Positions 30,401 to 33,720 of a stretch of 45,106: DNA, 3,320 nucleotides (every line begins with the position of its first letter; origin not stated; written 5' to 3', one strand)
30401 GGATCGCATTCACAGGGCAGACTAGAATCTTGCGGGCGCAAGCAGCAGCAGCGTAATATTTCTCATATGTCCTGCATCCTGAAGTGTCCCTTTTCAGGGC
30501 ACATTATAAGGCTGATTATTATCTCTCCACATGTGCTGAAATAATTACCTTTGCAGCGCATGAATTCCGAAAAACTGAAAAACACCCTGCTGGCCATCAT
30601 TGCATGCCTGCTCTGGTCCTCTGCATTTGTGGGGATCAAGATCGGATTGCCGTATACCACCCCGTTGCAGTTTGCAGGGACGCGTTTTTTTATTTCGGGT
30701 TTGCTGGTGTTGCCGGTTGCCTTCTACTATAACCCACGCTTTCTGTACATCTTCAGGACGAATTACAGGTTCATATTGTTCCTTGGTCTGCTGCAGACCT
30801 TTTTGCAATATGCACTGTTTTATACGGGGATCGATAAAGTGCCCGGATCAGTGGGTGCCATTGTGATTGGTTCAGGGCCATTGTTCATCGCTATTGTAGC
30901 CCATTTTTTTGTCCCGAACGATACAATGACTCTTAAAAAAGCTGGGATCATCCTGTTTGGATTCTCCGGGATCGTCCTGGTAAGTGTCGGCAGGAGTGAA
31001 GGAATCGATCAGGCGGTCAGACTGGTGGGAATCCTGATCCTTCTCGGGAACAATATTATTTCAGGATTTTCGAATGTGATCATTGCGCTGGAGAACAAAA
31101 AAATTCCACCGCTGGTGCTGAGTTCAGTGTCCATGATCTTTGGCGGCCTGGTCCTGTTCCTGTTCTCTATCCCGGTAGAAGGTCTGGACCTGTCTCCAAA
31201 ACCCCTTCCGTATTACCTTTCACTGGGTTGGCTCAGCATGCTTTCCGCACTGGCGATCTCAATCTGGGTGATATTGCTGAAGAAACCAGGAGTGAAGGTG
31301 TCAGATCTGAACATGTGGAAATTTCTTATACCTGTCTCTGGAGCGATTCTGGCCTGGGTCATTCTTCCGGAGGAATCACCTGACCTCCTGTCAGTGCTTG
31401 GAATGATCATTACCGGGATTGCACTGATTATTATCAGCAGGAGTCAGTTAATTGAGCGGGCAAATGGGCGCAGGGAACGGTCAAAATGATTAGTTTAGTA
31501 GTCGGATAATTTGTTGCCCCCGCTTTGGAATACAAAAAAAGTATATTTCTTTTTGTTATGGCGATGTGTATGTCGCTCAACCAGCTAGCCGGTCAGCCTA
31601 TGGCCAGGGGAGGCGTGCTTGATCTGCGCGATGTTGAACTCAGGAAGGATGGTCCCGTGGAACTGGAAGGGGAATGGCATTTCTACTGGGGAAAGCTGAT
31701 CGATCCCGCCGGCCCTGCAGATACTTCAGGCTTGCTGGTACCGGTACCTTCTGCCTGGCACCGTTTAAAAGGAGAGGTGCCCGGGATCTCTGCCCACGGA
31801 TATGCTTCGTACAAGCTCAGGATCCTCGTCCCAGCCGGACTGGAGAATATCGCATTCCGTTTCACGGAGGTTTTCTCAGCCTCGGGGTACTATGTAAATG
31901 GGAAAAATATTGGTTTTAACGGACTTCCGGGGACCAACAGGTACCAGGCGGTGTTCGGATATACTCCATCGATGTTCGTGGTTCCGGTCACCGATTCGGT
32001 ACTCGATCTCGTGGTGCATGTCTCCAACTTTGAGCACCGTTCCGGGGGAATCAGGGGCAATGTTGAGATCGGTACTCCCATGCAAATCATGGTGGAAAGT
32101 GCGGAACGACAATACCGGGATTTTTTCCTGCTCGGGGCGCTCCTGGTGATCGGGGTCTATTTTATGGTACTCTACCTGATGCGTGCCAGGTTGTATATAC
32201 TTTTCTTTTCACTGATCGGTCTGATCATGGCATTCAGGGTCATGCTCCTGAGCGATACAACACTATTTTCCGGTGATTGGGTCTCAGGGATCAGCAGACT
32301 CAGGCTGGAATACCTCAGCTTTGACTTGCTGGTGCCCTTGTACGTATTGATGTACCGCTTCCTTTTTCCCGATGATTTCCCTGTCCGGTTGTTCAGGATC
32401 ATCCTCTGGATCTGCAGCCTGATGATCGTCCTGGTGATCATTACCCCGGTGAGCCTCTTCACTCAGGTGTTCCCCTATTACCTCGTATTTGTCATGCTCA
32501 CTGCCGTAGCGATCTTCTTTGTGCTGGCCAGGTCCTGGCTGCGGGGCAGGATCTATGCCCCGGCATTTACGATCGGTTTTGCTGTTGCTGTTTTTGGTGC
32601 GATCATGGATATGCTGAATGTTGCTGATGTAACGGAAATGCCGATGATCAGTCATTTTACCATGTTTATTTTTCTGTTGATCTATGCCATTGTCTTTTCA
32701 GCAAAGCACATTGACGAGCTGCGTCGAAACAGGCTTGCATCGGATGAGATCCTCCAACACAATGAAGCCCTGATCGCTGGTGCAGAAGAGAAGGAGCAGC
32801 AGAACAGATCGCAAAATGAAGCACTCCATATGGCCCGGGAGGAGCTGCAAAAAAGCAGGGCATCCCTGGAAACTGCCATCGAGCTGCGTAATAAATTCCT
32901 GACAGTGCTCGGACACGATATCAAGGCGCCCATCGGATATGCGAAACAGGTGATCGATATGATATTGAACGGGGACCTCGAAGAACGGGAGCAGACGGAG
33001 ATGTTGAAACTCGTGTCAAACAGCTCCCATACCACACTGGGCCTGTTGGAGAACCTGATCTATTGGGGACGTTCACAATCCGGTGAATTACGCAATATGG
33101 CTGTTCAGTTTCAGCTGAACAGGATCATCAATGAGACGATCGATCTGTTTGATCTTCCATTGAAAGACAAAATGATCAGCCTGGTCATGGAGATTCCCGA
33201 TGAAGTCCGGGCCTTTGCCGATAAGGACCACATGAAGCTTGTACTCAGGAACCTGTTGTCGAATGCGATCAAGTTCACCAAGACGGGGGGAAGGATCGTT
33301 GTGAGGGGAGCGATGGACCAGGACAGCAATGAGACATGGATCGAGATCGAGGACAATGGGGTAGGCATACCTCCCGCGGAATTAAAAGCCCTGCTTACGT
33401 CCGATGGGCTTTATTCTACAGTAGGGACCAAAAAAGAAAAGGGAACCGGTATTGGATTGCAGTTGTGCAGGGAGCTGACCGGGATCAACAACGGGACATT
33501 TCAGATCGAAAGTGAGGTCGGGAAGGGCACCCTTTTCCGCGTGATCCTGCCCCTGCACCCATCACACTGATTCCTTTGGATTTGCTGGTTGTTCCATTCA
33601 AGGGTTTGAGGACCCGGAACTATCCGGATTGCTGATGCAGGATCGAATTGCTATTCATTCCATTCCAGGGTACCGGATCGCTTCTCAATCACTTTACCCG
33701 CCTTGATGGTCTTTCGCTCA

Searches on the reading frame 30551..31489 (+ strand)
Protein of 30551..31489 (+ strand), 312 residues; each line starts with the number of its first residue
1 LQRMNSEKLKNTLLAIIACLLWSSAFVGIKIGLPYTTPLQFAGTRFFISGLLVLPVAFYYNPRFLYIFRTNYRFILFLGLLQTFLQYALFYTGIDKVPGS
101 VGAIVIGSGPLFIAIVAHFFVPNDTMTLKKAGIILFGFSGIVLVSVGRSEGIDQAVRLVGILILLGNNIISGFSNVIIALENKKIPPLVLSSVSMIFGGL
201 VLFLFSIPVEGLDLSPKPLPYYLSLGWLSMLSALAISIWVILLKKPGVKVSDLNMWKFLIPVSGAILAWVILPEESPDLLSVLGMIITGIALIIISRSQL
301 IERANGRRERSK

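Call 34: search_protein_families(library=pfam, proteins=[window:30551-31489:+], max_evalue=0.00001)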
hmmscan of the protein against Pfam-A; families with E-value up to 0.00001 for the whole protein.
window:30551-31489:+ (312 aa): 1 family
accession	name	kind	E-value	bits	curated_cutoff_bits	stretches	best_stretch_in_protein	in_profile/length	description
PF00892.27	EamA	-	6.7e-30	104.6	28.2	2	13-145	5-134/135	EamA-like transporter family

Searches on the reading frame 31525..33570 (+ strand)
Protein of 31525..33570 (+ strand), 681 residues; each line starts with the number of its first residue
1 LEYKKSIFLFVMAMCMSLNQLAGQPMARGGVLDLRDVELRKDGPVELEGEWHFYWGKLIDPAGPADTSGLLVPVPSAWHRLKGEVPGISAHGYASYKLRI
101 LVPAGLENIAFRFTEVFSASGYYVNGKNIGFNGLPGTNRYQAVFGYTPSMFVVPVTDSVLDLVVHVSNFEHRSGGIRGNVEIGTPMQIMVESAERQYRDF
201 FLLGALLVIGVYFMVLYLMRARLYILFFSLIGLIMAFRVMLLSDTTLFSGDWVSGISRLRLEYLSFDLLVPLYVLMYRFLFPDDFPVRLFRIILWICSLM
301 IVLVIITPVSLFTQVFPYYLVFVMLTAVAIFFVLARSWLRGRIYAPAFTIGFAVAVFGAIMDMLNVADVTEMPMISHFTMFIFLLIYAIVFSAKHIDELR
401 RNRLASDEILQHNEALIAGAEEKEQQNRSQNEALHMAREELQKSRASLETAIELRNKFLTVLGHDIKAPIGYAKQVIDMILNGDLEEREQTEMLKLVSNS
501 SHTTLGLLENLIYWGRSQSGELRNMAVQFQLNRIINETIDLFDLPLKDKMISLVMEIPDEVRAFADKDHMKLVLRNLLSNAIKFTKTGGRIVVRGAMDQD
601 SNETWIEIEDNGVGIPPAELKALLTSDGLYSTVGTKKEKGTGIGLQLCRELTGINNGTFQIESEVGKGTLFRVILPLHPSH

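Call 34: search_protein_families(library=pfam, proteins=[window:31525-33570:+], max_evalue=0.00001)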
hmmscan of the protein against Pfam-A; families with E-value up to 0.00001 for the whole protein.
window:31525-33570:+ (681 aa): 2 families
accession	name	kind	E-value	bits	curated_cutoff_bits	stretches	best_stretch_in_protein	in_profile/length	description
PF02518.31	HATPase_c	-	1.8e-22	80.3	26.4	1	566-678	2-110/111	Histidine kinase-, DNA gyrase B-, and HSP90-like ATPase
PF07695.17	7TMR-DISM_7TM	-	2e-15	57.7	29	1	196-391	2-202/205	7TM diverse intracellular signalling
